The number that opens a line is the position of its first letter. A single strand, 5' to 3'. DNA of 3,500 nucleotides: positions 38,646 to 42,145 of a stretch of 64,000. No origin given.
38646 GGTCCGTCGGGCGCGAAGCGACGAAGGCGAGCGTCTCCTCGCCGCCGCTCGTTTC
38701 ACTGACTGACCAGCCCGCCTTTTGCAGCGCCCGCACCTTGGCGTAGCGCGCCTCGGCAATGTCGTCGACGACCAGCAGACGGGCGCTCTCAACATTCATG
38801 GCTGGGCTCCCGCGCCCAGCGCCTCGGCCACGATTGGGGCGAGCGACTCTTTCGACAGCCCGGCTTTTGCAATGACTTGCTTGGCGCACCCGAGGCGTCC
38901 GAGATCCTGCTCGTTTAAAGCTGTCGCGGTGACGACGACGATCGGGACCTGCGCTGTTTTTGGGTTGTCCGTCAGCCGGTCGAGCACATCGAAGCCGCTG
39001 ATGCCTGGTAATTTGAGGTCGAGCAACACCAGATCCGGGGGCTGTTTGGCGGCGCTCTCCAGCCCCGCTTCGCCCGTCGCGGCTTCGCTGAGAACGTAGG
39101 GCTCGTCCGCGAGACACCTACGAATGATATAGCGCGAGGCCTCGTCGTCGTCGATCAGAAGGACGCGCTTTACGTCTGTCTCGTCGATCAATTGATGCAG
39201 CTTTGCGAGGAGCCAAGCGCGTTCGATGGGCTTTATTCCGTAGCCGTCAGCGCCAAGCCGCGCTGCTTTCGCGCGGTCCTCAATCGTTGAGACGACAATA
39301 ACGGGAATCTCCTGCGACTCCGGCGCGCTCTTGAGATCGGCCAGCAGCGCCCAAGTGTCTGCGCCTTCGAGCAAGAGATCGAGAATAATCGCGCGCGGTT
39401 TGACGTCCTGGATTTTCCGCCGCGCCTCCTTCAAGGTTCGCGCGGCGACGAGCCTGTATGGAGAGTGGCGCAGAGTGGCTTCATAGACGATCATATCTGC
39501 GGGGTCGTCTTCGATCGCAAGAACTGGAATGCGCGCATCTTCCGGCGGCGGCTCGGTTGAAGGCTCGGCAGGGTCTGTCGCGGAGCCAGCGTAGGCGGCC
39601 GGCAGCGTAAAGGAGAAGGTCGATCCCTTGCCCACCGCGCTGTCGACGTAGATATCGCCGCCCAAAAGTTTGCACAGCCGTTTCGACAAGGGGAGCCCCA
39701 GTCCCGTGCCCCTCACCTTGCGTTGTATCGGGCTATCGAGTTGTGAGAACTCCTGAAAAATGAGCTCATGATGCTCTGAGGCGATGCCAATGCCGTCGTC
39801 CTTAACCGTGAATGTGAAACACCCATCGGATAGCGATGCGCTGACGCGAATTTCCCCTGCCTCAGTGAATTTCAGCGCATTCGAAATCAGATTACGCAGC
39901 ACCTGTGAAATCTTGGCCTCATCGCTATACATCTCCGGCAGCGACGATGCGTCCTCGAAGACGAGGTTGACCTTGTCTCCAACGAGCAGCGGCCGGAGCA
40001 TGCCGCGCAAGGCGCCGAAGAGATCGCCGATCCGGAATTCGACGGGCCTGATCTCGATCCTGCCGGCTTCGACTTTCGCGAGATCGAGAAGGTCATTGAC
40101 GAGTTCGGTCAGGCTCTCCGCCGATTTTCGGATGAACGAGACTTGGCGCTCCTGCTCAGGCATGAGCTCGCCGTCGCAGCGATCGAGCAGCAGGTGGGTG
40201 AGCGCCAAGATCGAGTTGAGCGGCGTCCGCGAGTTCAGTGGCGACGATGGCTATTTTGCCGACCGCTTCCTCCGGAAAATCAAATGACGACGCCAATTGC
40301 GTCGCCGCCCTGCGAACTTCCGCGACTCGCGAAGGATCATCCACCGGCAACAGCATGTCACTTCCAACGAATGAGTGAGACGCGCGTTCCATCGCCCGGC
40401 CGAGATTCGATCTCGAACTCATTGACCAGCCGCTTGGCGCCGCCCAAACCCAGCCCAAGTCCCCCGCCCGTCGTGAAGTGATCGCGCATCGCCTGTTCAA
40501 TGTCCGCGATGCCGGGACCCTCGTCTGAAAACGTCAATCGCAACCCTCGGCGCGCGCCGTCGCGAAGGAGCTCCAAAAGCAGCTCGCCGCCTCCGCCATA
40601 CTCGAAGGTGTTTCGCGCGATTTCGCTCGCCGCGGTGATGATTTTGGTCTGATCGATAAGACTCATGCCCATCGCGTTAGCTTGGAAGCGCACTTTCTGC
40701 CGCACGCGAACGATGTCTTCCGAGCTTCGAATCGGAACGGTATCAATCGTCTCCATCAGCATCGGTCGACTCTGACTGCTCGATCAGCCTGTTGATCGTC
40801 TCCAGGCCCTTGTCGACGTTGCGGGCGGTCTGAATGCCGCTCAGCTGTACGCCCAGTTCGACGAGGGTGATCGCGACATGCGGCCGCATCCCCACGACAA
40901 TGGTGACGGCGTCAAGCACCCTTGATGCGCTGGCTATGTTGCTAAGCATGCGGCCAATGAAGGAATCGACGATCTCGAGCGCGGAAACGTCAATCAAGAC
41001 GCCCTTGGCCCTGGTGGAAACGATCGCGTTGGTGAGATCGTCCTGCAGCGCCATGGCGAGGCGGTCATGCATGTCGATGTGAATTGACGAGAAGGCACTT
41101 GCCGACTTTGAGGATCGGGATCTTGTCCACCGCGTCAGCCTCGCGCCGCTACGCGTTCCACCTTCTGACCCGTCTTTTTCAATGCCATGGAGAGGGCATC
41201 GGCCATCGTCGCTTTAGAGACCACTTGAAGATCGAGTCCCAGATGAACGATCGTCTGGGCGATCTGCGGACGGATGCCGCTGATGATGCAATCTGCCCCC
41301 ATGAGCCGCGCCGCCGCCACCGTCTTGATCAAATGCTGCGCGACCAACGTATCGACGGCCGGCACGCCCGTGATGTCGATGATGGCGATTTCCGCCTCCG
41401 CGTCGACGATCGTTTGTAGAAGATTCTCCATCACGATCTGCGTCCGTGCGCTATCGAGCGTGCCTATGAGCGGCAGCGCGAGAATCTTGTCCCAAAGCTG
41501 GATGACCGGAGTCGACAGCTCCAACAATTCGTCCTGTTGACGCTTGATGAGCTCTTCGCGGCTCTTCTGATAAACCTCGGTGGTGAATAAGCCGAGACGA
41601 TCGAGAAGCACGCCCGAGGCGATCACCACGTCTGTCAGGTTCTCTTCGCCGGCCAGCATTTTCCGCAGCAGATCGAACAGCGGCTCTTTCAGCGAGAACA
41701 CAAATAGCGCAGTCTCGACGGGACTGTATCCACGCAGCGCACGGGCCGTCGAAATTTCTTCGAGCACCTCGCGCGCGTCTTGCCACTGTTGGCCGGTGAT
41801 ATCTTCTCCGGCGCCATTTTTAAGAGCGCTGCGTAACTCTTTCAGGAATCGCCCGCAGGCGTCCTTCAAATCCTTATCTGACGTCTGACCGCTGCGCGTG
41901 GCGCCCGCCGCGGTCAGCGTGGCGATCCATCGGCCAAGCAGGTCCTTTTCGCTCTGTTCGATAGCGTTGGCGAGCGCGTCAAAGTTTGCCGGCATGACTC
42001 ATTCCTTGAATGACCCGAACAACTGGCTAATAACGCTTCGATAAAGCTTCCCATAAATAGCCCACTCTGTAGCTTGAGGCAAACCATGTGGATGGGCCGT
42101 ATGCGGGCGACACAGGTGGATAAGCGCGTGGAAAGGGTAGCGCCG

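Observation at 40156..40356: Fusion scar: the start of a second RsbT-like ATPase gene runs, one nucleotide out of frame, straight into the H-box of a hybrid kinase, and the phospho-acceptor histidine is gone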

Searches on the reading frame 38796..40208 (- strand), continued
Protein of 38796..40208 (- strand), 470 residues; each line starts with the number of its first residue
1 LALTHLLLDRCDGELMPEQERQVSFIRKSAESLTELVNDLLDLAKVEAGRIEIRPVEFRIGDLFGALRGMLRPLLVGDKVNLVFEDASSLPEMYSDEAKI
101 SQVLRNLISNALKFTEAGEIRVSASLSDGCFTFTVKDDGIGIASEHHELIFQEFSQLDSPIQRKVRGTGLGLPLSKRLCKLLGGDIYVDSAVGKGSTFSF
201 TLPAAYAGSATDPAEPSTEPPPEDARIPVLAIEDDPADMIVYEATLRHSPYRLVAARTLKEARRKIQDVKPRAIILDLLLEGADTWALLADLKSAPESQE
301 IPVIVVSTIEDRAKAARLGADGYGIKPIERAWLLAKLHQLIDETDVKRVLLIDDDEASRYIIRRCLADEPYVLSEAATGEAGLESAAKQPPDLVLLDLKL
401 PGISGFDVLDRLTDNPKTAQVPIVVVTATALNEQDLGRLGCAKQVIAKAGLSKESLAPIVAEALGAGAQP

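Call 41: search_solved_structures(query=L002:7524-7913:+, max_evalue=0.001, show_alignments=3)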
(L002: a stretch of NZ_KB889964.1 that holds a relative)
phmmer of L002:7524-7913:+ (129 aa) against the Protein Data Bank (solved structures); distinct sequences matched with E-value up to 0.001: 17.
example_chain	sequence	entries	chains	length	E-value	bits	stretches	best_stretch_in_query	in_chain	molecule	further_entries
6jhk_A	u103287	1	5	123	7.7e-29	103.7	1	3-116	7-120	RsbS negative regulator of sigma-B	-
6qcm_A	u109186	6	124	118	6.2e-28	100.8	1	4-115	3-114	RsbS protein | RsbT antagonist protein RsbS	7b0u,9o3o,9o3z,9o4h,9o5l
9o4r_a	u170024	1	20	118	1.7e-27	99.4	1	4-115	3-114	RsbT antagonist protein RsbS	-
2vy9_A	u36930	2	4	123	2.4e-23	86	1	3-118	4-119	ANTI-SIGMA-FACTOR ANTAGONIST | ANTI-SIGMA-FACTOR ANTAGONIST (STAS) DOMAIN PROTEIN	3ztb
3zxn_A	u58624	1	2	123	8.7e-23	84.2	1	3-118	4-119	ANTI-SIGMA-FACTOR ANTAGONIST (STAS) DOMAIN PROTEIN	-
7b0u_A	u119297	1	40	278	9.5e-12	48.7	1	24-115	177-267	RsbR protein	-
9o4r_A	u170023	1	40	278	1.8e-11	47.8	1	24-115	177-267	RsbR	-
9o3z_A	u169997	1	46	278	1.8e-11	47.8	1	24-115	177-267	RsbR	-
9o5l_A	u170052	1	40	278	1.9e-11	47.7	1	23-115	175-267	STAS domain-containing protein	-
9o3o_A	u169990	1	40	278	1.9e-11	47.7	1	24-115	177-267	STAS domain-containing protein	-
9o4h_A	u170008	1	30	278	2.4e-11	47.4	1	24-115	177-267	RsbR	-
6qcm_AB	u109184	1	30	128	3.8e-11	46.7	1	23-113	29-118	RsbR protein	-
6qcm_CB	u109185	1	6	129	3.9e-11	46.7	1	23-113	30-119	RsbR protein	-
6qcm_CD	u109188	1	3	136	4.5e-11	46.5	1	24-113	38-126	RsbR protein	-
7o0i_a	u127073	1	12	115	1.2e-10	45.1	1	4-109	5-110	RsbS, negative regulator of sigma-B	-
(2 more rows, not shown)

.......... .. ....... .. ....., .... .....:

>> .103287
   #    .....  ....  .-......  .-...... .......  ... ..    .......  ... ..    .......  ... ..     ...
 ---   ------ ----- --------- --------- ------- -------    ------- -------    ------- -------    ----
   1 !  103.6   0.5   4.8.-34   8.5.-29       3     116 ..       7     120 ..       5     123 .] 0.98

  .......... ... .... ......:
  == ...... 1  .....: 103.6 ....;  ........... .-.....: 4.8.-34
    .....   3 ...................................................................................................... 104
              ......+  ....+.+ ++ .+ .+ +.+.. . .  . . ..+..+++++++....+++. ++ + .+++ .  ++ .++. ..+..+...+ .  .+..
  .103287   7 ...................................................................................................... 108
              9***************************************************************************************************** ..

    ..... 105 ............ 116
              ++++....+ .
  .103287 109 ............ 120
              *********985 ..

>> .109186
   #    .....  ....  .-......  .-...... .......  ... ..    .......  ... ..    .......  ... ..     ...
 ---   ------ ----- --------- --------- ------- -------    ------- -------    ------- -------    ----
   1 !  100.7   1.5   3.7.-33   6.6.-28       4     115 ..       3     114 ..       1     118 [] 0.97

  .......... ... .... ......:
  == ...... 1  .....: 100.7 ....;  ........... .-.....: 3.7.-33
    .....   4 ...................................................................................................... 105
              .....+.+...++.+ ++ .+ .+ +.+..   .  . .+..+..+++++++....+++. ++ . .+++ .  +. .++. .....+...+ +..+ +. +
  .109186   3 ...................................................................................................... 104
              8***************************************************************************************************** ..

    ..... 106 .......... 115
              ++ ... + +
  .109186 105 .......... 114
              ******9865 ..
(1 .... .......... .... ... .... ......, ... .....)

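Call 42: list_cluster_members(proteins=[window:38796-40208:-, window:40156-40356:-, window:40743-41072:-])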
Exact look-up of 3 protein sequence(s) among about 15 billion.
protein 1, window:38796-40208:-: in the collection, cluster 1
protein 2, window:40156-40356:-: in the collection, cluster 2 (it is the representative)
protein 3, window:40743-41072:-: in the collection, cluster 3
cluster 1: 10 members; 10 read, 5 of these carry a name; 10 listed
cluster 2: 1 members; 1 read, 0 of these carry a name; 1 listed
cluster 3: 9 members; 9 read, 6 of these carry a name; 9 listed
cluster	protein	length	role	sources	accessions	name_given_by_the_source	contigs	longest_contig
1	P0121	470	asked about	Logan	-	-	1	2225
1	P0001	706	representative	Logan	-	-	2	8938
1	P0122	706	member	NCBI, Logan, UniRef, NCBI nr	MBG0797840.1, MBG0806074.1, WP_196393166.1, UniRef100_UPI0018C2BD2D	response regulator [Methylocystis sp. L43] | ATP-binding protein n=1 Tax=unclassified Methylocystis TaxID=2625913 RepID=UPI0018C2BD2D | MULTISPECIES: ATP-binding protein [unclassified Methylocystis]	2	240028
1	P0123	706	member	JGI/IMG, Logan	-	signal transduction histidine kinase/CheY-like chemotaxis protein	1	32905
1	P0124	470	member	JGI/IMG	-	-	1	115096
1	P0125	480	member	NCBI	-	-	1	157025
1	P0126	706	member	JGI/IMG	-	signal transduction histidine kinase/CheY-like chemotaxis protein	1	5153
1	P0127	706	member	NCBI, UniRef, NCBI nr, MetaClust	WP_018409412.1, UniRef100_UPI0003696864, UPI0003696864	ATP-binding protein [Methylocystis rosea] | ATP-binding protein n=1 Tax=Methylocystis rosea TaxID=173366 RepID=UPI0003696864 | status=active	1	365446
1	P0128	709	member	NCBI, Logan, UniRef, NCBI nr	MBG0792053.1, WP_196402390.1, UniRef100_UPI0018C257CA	response regulator [Methylocystis sp. H62] | ATP-binding protein n=1 Tax=Methylocystis sp. H62 TaxID=2785789 RepID=UPI0018C257CA | ATP-binding protein [Methylocystis sp. H62]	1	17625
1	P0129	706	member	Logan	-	-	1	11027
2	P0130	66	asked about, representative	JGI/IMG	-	-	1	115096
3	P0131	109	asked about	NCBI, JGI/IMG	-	-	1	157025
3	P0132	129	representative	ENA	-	-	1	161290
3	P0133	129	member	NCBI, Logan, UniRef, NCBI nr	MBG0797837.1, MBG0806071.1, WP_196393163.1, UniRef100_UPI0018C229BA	STAS domain-containing protein [Methylocystis sp. L43] | STAS domain-containing protein n=1 Tax=unclassified Methylocystis TaxID=2625913 ...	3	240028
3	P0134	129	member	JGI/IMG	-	rsbT antagonist protein RsbS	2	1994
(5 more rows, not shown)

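Call 45: find_encoding_contigs(protein=P0125, flank=8000, max_places=6)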
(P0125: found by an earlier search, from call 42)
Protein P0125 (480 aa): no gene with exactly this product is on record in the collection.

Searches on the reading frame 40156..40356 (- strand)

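Call 4: search_protein_families(library=pfam, proteins=[window:40156-40356:-], max_evalue=0.01)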
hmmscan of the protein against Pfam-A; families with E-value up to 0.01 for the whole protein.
window:40156-40356:- (66 aa): 1 family
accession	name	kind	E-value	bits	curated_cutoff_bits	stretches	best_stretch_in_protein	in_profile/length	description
PF13581.12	HATPase_c_2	-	0.0036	17.8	27.4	1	7-42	4-39/127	Histidine kinase-like ATPase domain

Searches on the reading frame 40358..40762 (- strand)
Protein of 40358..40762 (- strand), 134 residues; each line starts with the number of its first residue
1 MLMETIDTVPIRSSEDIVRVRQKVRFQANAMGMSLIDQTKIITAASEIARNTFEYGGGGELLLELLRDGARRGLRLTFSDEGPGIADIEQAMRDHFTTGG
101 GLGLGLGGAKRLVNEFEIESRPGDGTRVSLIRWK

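Call 4: search_protein_families(library=pfam, proteins=[window:40358-40762:-], max_evalue=0.01)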
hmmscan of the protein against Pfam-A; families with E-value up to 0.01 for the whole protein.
window:40358-40762:- (134 aa): 2 families
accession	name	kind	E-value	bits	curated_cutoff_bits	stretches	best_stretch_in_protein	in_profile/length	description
PF02518.31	HATPase_c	-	9.6e-12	45.8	26.4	1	37-130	2-105/111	Histidine kinase-, DNA gyrase B-, and HSP90-like ATPase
PF13581.12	HATPase_c_2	-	4.3e-07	30.4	27.4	1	20-131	11-126/127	Histidine kinase-like ATPase domain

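Call 15: find_encoding_contigs(protein=window:40358-40762:-, flank=6000, max_places=10)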
Protein window:40358-40762:- (134 aa): 2 contigs read that carry it; 2 places shown.
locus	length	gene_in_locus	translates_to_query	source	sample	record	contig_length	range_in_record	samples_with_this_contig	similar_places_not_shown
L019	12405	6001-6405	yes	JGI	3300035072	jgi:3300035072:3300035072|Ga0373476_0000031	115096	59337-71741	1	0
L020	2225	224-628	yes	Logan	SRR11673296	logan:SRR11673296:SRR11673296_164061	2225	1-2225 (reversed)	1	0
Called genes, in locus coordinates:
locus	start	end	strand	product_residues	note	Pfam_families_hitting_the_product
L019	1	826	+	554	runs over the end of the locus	-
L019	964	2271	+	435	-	PF12704:MacB_PCD, PF02687:FtsX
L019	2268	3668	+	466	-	PF00005:ABC_tran, PF02463:SMC_N (faint)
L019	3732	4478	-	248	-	PF03692:CxxCxxCC (weak)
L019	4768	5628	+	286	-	PF14361:RsbRD_N, PF01740:STAS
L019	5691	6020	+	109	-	PF01740:STAS (weak)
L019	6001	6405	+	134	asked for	PF13581:HATPase_c_2, PF02518:HATPase_c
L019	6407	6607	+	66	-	-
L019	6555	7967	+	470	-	PF00512:HisKA (weak), PF02518:HATPase_c, PF00072:Response_reg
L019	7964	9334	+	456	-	PF00072:Response_reg, PF08448:PAS_4, PF07536:HWE_HK, PF07568:HisKA_2 (weak)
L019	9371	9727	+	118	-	PF00072:Response_reg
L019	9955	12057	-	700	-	PF07715:Plug (weak), PF00593:TonB_dep_Rec_b-barrel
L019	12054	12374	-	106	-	-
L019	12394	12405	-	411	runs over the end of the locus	PF03929:PepSY_TM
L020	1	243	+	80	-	?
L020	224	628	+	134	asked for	PF13581:HATPase_c_2, PF02518:HATPase_c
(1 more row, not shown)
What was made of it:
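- The window comes from a metagenome contig (call 15).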

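Call 30: search_protein_families(library=ncbifam, proteins=[window:40358-40762:-], max_evalue=0.00001)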
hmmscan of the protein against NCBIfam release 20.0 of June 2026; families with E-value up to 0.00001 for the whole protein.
window:40358-40762:- (134 aa): 2 families
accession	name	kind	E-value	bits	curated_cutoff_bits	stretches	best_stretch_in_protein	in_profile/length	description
TIGR01925.2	spIIAB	equivalog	5.7e-11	42.5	135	1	20-131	17-133/137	anti-sigma F factor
NF041045.1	RsbA_anti_sig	subfamily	8.8e-09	35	210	1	10-130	184-300/303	anti-sigma factor RsbA family regulatory protein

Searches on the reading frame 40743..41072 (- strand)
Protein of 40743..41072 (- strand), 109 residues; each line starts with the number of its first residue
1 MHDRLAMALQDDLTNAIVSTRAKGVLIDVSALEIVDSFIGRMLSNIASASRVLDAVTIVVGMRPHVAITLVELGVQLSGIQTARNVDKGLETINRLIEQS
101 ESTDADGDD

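Call 4: search_protein_families(library=pfam, proteins=[window:40743-41072:-], max_evalue=0.01)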
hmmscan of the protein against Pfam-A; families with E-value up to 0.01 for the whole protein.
window:40743-41072:- (109 aa): 1 family
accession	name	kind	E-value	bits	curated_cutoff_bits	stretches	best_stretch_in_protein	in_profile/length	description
PF01740.26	STAS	-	3.2e-06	27.3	22.6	1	8-86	26-103/106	STAS domain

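Call 30: search_protein_families(library=ncbifam, proteins=[window:40743-41072:-], max_evalue=0.00001)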
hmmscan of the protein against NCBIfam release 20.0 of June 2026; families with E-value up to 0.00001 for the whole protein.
window:40743-41072:- (109 aa): 1 family
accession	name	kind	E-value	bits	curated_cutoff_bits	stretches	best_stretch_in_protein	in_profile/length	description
NF052652.1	YtvA_fam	equivalog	5.2e-07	29.5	250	1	8-88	161-241/243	YtvA family blue-light photoreceptor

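Call 43: find_encoding_contigs(protein=window:40743-41072:-, flank=8000, max_places=10)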
Protein window:40743-41072:- (109 aa): 1 contig read that carries it; 1 place shown.
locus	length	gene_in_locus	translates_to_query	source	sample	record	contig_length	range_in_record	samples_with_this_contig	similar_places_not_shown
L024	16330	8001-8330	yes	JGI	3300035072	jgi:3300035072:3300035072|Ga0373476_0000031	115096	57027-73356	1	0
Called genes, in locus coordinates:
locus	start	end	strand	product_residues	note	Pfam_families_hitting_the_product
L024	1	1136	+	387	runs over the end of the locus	PF01979:Amidohydro_1, PF07969:Amidohydro_3 (weak)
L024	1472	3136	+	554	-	-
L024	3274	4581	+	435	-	PF12704:MacB_PCD, PF02687:FtsX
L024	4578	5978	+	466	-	PF00005:ABC_tran, PF02463:SMC_N (faint)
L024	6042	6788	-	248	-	PF03692:CxxCxxCC (weak)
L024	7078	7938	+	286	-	PF14361:RsbRD_N, PF01740:STAS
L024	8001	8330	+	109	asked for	PF01740:STAS (weak)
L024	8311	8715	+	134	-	PF13581:HATPase_c_2, PF02518:HATPase_c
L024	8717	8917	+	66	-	-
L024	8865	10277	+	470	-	PF00512:HisKA (weak), PF02518:HATPase_c, PF00072:Response_reg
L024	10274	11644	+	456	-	PF00072:Response_reg, PF08448:PAS_4, PF07536:HWE_HK, PF07568:HisKA_2 (weak)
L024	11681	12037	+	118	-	PF00072:Response_reg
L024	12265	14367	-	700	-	PF07715:Plug (weak), PF00593:TonB_dep_Rec_b-barrel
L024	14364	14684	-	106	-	-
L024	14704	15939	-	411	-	PF03929:PepSY_TM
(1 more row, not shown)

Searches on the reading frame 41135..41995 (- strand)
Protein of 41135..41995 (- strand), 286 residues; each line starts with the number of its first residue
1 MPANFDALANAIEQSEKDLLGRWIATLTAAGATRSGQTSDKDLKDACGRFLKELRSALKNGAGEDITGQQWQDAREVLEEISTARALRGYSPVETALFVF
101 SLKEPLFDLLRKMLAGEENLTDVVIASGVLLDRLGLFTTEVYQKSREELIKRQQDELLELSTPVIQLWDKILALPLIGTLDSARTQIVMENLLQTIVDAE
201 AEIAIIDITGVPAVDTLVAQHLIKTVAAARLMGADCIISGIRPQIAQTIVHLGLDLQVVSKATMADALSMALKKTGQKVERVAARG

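Call 4: search_protein_families(library=pfam, proteins=[window:41135-41995:-], max_evalue=0.01)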
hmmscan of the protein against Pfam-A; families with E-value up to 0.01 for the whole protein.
window:41135-41995:- (286 aa): 2 families
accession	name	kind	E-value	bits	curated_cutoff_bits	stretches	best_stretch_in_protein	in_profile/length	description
PF14361.12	RsbRD_N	-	1e-21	78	24.3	1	9-111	2-104/104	RsbT co-antagonist protein rsbRD N-terminal domain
PF01740.26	STAS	-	1.4e-12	47.7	22.6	1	169-259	8-98/106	STAS domain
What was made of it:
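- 41135..41995 (-): rsbR (286 aa, RsbRD_N + STAS), intact; first gene of the operon. Pfam call 4.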

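Call 30: search_protein_families(library=ncbifam, proteins=[window:41135-41995:-], max_evalue=0.00001)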
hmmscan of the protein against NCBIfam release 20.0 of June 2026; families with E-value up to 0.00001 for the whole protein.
window:41135-41995:- (286 aa): 1 family
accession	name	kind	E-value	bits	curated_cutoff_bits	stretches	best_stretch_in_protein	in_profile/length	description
NF052652.1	YtvA_fam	equivalog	1.9e-22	80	250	1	143-259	117-233/243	YtvA family blue-light photoreceptor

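Call 37: find_encoding_contigs(protein=window:41135-41995:-, flank=3000, max_places=10)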
Protein window:41135-41995:- (286 aa): 1 contig read that carries it; 1 place shown.
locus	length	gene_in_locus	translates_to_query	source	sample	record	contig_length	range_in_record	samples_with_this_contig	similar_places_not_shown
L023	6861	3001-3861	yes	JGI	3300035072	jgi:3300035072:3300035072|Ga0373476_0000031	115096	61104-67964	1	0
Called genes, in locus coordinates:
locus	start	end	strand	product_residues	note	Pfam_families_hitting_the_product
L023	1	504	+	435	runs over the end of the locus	PF12704:MacB_PCD, PF02687:FtsX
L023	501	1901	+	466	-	PF00005:ABC_tran, PF02463:SMC_N (faint)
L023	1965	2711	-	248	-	PF03692:CxxCxxCC (weak)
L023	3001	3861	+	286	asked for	PF14361:RsbRD_N, PF01740:STAS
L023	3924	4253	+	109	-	PF01740:STAS (weak)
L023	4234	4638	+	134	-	PF13581:HATPase_c_2, PF02518:HATPase_c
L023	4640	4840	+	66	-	-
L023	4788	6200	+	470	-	PF00512:HisKA (weak), PF02518:HATPase_c, PF00072:Response_reg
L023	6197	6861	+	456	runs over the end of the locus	PF00072:Response_reg, PF08448:PAS_4, PF07536:HWE_HK, PF07568:HisKA_2 (weak)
